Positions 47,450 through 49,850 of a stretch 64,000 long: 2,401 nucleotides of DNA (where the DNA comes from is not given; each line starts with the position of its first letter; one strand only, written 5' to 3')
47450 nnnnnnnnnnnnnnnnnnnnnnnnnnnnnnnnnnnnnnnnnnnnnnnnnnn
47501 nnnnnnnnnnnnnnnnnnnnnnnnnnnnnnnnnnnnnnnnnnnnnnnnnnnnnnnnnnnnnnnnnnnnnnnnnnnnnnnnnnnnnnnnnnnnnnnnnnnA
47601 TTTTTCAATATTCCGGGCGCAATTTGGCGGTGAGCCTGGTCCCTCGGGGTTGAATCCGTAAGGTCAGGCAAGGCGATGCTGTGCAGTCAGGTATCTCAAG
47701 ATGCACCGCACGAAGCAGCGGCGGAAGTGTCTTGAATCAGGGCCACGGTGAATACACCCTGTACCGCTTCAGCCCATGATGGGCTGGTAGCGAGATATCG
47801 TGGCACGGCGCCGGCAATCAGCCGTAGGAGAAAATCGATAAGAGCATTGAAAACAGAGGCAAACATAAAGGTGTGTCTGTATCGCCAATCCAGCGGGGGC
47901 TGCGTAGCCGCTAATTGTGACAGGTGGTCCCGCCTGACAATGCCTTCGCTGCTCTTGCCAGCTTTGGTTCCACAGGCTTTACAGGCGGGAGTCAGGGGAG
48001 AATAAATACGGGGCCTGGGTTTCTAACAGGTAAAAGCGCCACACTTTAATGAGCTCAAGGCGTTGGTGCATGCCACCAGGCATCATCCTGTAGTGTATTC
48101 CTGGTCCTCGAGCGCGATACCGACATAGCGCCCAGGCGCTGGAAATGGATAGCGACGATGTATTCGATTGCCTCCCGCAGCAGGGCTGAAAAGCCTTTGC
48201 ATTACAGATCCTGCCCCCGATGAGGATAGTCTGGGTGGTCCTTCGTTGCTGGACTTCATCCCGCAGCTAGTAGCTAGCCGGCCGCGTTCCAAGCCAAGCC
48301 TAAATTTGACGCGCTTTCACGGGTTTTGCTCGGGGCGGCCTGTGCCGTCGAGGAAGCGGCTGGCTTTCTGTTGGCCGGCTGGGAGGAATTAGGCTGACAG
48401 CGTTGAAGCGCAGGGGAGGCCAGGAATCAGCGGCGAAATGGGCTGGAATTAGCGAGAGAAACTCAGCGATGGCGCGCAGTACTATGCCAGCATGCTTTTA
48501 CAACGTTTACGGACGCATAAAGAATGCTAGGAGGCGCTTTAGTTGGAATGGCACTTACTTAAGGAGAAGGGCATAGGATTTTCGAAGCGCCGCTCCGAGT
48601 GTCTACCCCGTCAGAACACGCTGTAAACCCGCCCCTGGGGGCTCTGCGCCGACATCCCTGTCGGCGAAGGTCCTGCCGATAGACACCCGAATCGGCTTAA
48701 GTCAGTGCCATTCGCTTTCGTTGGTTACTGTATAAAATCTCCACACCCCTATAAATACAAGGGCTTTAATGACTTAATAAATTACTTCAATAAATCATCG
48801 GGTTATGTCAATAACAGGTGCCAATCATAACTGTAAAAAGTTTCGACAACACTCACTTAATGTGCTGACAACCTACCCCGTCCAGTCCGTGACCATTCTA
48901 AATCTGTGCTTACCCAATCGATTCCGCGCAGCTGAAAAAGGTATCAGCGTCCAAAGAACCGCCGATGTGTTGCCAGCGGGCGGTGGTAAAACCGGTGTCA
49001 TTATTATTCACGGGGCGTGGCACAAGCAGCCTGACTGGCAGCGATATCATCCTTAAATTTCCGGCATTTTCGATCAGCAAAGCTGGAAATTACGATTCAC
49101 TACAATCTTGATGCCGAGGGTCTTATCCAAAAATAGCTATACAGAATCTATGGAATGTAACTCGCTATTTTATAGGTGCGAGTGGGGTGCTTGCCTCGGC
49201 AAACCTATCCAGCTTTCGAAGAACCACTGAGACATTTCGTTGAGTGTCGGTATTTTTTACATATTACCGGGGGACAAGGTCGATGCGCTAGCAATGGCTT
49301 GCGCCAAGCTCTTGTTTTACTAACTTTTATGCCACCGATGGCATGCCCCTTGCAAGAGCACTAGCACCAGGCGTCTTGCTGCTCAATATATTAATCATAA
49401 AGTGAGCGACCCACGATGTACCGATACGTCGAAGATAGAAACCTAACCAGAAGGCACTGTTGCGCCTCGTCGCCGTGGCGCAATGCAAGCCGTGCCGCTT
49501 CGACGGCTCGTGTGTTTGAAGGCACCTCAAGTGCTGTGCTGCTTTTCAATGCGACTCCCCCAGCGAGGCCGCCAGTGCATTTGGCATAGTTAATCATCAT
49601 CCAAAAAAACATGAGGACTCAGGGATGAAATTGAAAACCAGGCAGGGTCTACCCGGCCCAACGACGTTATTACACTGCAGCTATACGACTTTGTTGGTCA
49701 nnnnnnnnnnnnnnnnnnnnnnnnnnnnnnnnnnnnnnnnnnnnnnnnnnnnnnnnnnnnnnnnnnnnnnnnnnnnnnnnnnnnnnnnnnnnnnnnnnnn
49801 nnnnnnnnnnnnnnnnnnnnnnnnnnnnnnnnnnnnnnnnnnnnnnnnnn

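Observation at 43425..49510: A ~1-kb regulatory module is duplicated in front of both operons and carries sigma-54 promoters and a triplicated 17-bp motif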

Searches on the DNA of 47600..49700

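Call 43: search_rna_families(source=window, start=47600, end=49700, threshold=evalue, max_evalue=1)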
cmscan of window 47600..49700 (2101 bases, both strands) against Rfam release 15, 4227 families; matches with E-value up to 1: 0.
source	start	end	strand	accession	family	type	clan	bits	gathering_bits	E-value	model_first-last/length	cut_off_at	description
